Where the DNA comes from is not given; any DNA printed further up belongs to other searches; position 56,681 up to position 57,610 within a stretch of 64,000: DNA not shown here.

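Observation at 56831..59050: Adjacent queE-queC (preQ0 synthesis) in a phage context: probable 7-deazaguanine modification of phage DNA, with the rest of the pathway absent from this window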

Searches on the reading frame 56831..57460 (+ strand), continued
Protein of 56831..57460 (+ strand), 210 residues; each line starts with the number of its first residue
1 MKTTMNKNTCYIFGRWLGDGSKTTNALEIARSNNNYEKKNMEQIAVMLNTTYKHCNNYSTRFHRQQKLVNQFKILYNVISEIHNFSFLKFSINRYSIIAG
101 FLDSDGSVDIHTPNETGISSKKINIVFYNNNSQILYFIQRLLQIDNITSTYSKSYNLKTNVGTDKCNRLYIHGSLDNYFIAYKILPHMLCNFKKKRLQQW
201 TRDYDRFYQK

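Call 77: search_dna_similar(query=L106:13986-14783:+, collection=phages, mode=protein, max_rows=20, max_evalue=0.001, rows=spread)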
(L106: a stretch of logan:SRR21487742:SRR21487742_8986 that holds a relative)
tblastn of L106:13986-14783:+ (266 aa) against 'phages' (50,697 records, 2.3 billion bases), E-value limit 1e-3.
Records with a match: 250; places in all: 253; records where one place covers at least 80% of the query: 28.
Best place of each record, by identity: <60% 250.
By first word of the organism name: Mycobacterium 56; Escherichia 46; Pseudomonas 33; Vibrio 25; Rhizobium 14; Enterobacteria 8; Cellulophaga 7; Providencia 4; Arthrobacter 4; Stenotrophomonas 3; and 31 more.
By host as written in the record: Mycobacterium smegmatis mc2 155 31; Escherichia coli 20; - 16; Mycobacterium smegmatis mc#155 15; Pseudomonas aeruginosa 12; Escherichia coli K-12 8; Pseudomonas aeruginosa PAO1 8; Escherichia coli K-12 MG1655 7; and 88 more.
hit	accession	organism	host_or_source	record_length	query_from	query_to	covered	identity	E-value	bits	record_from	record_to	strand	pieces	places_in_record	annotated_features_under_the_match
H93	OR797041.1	Stenotrophomonas phage vB_SmaS_Bhz54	Stenotrophomonas maltophilia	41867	1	266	100%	35.2%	4e-41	155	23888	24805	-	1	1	queuine tRNA-ribosyltransferase | putative GTP cyclohydrolase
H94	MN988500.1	Rhizobium phage RHph_Y55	Rhizobium etli IE6845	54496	39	266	86%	38.7%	4e-42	158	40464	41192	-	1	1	hypothetical protein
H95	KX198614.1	Vibrio phage vB_VhaS-tm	Vibrio harveyi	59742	42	257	81%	35.6%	2e-33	134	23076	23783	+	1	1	hypothetical protein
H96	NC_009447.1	Burkholderia phage BcepGomr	Burkholderia cepacia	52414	42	193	57%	47.2%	1e-39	152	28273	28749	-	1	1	queuine tRNA-ribosyltransferase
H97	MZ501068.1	Escherichia phage FritzHoffmann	Escherichia coli K-12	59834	42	195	58%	44.7%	6e-38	146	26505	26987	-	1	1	7-deazaguanosine inserting enzyme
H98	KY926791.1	Salmonella phage SE1Kor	Salmonella enterica subsp. enterica ...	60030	42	195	58%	44.7%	1e-37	146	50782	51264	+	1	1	hypothetical protein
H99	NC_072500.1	Pseudomonas phage vB_PaeS_PAJD-1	Pseudomonas aeruginosa PAO1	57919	42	195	58%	44.7%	2e-35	139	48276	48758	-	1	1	putative tRNA ribosyltransferase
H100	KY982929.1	Cronobacter phage CSP1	Cronobacter sakazakii ATCC 29544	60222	42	195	58%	44.1%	9e-37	143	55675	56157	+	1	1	putative queuosine tRNA-ribosyltransferase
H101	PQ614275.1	Vibrio phage vB_VhaS_R31B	Vibrio harveyi BYK0632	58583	42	197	59%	42.9%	1e-34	137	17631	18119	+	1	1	putative tRNA ribosyltransferase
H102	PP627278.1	Escherichia phage KS_A3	Escherichia coli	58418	42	195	58%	43.5%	8e-36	140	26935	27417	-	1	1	queuine tRNA-ribosyltransferase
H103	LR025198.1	Escherichia phage vB_Eco_SLUR26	-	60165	42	195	58%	43.5%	9e-36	140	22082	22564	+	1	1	queuosine tRNA-ribosyltransferase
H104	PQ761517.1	Pseudomonas phage PCCM_PaP007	Pseudomonas aeruginosa PAO1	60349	42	193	57%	42.8%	1e-32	131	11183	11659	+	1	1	DpdA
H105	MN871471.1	Pseudomonas virus Pa-V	Pseudomonas aeruginosa PAO1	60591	42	193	57%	42.1%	4e-32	129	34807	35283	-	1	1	record has no annotation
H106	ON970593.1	Mycobacterium phage Blocker23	Mycobacterium smegmatis mc2 155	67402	44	235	72%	28.3%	3e-10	66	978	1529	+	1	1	2: DpdA-like tRNA-guanine transglycosylase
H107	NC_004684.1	Mycobacterium phage Rosebush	Mycobacterium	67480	44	235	72%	28.3%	4e-10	66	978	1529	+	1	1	queuine tRNA-ribosyltransferase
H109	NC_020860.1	Cellulophaga phage phiSM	Cellulophaga sp. MM#3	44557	15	183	64%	30.4%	1e-9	64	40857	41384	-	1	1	queuine tRNA-ribosyltransferase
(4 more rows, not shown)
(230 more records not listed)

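Call 78: get_annotated_region(hit=H97, flank=600)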
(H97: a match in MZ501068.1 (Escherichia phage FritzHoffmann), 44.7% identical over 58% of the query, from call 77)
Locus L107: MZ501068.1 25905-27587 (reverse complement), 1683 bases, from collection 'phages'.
description: Escherichia phage FritzHoffmann, complete genome.
organism: Escherichia phage FritzHoffmann (NCBI taxid 2851984)
taxonomy: Viruses; Duplodnaviria; Heunggongvirae; Uroviricota; Caudoviricetes; Queuovirinae; Nonagvirus
host: Escherichia coli K-12; source: hospital sewage; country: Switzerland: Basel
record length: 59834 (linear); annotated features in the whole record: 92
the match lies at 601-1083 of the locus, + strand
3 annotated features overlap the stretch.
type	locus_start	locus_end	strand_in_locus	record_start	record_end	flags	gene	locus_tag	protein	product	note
CDS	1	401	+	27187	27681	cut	-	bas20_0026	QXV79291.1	hypothetical protein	-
CDS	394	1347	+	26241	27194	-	-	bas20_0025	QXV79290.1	7-deazaguanosine inserting enzyme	7-deazaguanosine inserting enzyme DpdA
CDS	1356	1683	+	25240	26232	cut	-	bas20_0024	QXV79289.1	DNA polymerase beta subunit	-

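Call 79: get_annotated_region(hit=H107, flank=600)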
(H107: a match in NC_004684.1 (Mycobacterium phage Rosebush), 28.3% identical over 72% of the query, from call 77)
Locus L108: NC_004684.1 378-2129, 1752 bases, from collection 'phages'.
description: Mycobacterium phage Rosebush, complete genome.
organism: Mycobacterium phage Rosebush (NCBI taxid 205874)
taxonomy: Viruses; Duplodnaviria; Heunggongvirae; Uroviricota; Caudoviricetes; Bclasvirinae; Rosebushvirus; Rosebushvirus rosebush
host: Mycobacterium; source: -; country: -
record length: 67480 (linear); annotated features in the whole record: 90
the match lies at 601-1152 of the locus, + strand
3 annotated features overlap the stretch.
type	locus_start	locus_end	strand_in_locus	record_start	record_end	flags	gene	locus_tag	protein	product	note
CDS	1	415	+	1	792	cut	-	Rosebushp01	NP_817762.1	ParB-like partition protein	-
CDS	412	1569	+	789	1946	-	-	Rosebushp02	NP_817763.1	queuine tRNA-ribosyltransferase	-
CDS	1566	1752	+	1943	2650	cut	-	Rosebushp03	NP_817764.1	QueC-like queuosine biosynthesis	-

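Call 80: get_annotated_region(hit=H109, flank=600)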
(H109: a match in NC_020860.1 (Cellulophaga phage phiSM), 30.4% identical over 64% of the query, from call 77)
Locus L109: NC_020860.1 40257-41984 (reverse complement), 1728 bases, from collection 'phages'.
description: Cellulophaga phage phiSM genomic sequence.
organism: Cellulophaga phage phiSM (NCBI taxid 756280)
taxonomy: Viruses; Duplodnaviria; Heunggongvirae; Uroviricota; Caudoviricetes
host: Cellulophaga sp. MM#3; source: Atlantic: Baltic Sea; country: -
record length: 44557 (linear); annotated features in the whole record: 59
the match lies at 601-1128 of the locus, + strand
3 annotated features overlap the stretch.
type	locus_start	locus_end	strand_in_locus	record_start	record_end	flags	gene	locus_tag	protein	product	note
CDS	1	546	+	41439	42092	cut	-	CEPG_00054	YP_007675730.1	hypothetical protein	-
CDS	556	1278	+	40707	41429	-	-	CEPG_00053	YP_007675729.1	queuine tRNA-ribosyltransferase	-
CDS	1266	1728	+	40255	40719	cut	-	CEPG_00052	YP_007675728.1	ParB-like partition protein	-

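Call 81: get_annotated_region(hit=H93, flank=600)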
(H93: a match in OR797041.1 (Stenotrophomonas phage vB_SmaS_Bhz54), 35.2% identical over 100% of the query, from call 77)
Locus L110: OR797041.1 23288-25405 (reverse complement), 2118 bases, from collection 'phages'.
description: Stenotrophomonas phage vB_SmaS_Bhz54, complete genome.
organism: Stenotrophomonas phage vB_SmaS_Bhz54 (NCBI taxid 3097472)
taxonomy: Viruses; Duplodnaviria; Heunggongvirae; Uroviricota; Caudoviricetes
host: Stenotrophomonas maltophilia; source: waste water; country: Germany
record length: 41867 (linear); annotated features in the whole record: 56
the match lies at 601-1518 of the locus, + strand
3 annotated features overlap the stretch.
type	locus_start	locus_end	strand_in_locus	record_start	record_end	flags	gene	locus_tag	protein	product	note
CDS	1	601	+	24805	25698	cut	-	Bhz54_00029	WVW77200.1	putative GTP cyclohydrolase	conserved domain PRK09347 folE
CDS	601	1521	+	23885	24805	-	-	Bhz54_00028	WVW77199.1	queuine tRNA-ribosyltransferase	-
CDS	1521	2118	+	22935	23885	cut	-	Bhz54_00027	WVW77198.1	DNA polymerase processivity factor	-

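Call 82: get_annotated_region(hit=H95, flank=600)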
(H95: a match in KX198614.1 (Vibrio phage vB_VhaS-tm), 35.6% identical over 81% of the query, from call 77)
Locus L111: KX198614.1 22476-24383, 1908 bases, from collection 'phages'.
description: Vibrio phage vB_VhaS-tm, partial genome.
organism: Vibrio phage vB_VhaS-tm (NCBI taxid 1868611)
taxonomy: Viruses; Duplodnaviria; Heunggongvirae; Uroviricota; Caudoviricetes; Queuovirinae
host: -; source: Vibrio harveyi; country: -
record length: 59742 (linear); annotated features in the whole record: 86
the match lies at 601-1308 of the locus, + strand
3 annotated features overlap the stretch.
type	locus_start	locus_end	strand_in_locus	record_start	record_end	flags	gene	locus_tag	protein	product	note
CDS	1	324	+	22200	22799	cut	-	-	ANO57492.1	type 1 GTP cyclohydrolase I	FIG_ID:fig|334061.2.peg.41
CDS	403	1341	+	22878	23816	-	-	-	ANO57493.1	hypothetical protein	FIG_ID:fig|334061.2.peg.42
CDS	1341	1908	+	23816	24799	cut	-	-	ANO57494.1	hypothetical protein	FIG_ID:fig|334061.2.peg.43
